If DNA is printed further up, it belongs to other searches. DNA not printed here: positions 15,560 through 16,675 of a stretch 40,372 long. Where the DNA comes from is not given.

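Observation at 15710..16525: Gene within a gene: a 65-aa ORF overprinted on the central loop of a 271-aa polytopic membrane ORF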

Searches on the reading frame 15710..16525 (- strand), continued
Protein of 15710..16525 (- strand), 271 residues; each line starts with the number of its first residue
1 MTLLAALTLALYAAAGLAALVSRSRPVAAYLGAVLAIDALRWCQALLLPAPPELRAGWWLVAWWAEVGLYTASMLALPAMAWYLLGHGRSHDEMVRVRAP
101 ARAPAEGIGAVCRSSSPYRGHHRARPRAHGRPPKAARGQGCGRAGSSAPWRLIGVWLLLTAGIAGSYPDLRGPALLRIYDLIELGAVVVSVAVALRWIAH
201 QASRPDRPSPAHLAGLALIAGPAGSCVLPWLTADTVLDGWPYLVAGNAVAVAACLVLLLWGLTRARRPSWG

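Call 89: predict_structure(alignment_id=A7)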
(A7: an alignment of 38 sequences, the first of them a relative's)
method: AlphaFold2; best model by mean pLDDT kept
length: 271 residues; sequences in the alignment: 38
mean_pLDDT: 84.2   pTM: 0.79
mean pLDDT of the five models: 84.2, 84.2, 83.8, 83.7, 83.5
residues with pLDDT >= 90: 182; 70-90: 25; 50-70: 34; < 50: 30
segments of 3 or more residues with pLDDT < 50: 108-131, 137-142
pLDDT, mean of each block of 10 residues (from residue 1): 90 97 96 96 93 94 96 97 83 56 54 44 45 50 61 97 97 94 97 96 91 97 92 85 93 98 85 57
secondary structure, 60 per line:
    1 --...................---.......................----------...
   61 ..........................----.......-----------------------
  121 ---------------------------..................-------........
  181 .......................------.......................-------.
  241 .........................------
elements in order: H3-21 H25-47 H58-86 H91-97 H148-165 H173-203 H210-232 H240-265

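Call 93: fold_search(model_id=the predicted structure, library=pdb)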
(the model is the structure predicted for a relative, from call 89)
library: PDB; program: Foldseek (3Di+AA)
matches with E <= 10: 455; with E <= 0.001: 0
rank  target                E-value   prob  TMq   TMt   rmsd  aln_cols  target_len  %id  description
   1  7t6b_R                2.4e-01  0.91  0.41  0.42  11.0       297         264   14  Structure of S1PR2-heterotrimeric G13 signaling complex (released 2022-04-06)
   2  6k41_R                2.7e-01  0.94  0.44  0.48   8.9       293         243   15  cryo-EM structure of alpha2BAR-GoA complex (released 2020-04-15)
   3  9izh_R                3.1e-01  0.89  0.43  0.40   9.6       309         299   13  Cryo-EM structure of LPA1-G13 complex with LPA (released 2025-01-01)
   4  9cbm_R                3.5e-01  0.92  0.45  0.47   7.7       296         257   12  Cryo-EM structure of dexmedetomidine-bound alpha-2A-adrenergic receptor in complex with heterotrimeric Gi-protein (released 2024-09-11)
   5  8oyy_A                3.9e-01  0.93  0.44  0.50   8.7       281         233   12  De novo designed soluble GPCR-like fold GLF_32 (released 2023-10-18)
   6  8tzq_R                3.9e-01  0.87  0.44  0.44   8.7       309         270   12  CryoEM structure of D2 dopamine receptor in complex with GoA KE Mutant, scFv16, and dopamine (released 2024-08-21)
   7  7cfm_R                3.9e-01  0.63  0.36  0.36  13.1       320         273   15  Cryo-EM structure of the P395-bound GPBAR-Gs complex (released 2020-09-09)
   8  5n2s                  4.1e-01  0.69  0.39  0.31   9.2       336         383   11  Crystal structure of stabilized A1 receptor in complex with PSB36 at 3.3A resolution (released 2017-07-26)
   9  7ept_R                4.9e-01  0.91  0.46  0.46   9.1       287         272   10  Structural basis for the tethered peptide activation of adhesion GPCRs (released 2022-05-11)
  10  8y56                  4.9e-01  0.90  0.43  0.23   8.4       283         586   10  Cryo-EM reveals cholesterol binding in the lysosomal GPCR-like protein LYCHOS (released 2025-01-29)
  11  7ej8_R                4.9e-01  0.85  0.45  0.46   7.8       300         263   13  Structure of the alpha2A-adrenergic receptor GoA signaling complex bound to brimonidine (released 2022-04-13)
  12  7yp7_R                5.6e-01  0.90  0.47  0.50  10.4       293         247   10  apo-ADGRG2 coupled to Gs (released 2022-08-24)
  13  7ydh_R                5.6e-01  0.87  0.45  0.44   9.7       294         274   12  Cryo EM structure of CD97/miniG13 complex (released 2023-07-12)
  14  9ijd_R                5.6e-01  0.44  0.31  0.32  13.8       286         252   17  Carazolol-activated human beta3 adrenergic receptor (released 2024-08-21)
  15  8oyy_B                5.9e-01  0.84  0.40  0.46  10.1       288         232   11  De novo designed soluble GPCR-like fold GLF_32 (released 2023-10-18)
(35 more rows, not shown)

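Call 101: list_cluster_members(proteins=[P0147, P0130, P0137, P0142, P0004, P0001])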
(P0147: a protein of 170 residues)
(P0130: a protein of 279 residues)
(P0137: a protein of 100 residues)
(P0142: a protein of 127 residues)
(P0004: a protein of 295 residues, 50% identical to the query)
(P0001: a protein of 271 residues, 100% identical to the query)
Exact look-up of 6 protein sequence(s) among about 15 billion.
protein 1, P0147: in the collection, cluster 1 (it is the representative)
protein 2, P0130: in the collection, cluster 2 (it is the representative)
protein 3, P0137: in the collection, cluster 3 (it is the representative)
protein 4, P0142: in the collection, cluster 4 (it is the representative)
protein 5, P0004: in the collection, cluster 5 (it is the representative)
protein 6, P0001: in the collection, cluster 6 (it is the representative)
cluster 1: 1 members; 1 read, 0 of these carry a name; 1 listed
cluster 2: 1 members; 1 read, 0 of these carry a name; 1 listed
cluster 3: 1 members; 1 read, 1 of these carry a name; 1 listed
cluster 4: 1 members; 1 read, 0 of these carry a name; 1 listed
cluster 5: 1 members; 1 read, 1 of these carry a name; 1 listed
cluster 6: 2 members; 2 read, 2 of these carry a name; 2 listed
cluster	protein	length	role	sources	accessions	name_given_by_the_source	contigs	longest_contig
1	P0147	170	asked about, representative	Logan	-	-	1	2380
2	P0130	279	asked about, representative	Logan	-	-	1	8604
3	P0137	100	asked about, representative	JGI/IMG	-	hypothetical protein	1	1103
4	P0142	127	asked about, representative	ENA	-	-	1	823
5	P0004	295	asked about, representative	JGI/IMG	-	hypothetical protein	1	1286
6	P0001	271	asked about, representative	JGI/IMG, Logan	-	hypothetical protein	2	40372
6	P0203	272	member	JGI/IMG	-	hypothetical protein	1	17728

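Call 110: search_protein_families(library=pfam, proteins=[L015:1841-2098:+, L025:2165-2356:+], max_evalue=10)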
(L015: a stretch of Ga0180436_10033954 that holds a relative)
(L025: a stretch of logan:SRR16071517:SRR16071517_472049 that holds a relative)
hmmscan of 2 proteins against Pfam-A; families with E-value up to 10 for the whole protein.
L015:1841-2098:+ (86 aa): 0 families

L025:2165-2356:+ (64 aa): 0 families

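Call 111: search_protein_families(library=phrogs, proteins=[L001:10497-10691:+, L001:10335-10661:-, L001:9792-10001:+, L008:1414-1698:-, L008:1176-1625:-, L006:4271-4525:-, L025:1704-1823:+, L015:1814-2098:+, L025:2165-2356:+], max_evalue=0.1)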
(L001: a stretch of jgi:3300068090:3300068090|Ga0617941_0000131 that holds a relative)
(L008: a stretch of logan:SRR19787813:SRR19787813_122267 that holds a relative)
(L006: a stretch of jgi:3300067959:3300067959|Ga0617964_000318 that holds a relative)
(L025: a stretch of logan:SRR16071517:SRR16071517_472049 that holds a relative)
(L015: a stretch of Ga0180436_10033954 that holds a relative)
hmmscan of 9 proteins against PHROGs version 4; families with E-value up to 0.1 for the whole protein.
L001:10497-10691:+ (65 aa): 0 families

L001:10335-10661:- (108 aa): 0 families

L001:9792-10001:+ (70 aa): 0 families

L008:1414-1698:- (94 aa): 0 families

L008:1176-1625:- (149 aa): 0 families

L006:4271-4525:- (84 aa): 1 family
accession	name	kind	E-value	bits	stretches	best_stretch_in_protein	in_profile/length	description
phrog_32124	-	unknown function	0.0061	17.6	1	3-64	57-121/218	-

L025:1704-1823:+ (40 aa): 0 families

L015:1814-2098:+ (95 aa): 2 families
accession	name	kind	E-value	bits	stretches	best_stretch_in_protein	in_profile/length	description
phrog_5120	-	unknown function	2.7e-22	79.8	1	25-87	5-68/79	-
phrog_1761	-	unknown function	1.3e-19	71.9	1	25-88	73-137/148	-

L025:2165-2356:+ (64 aa): 2 families
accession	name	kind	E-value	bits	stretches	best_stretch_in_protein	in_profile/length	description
phrog_1761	-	unknown function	1.8e-24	87.6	1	3-64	75-136/148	-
phrog_5120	-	unknown function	9.5e-18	65.2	1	2-64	6-68/79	-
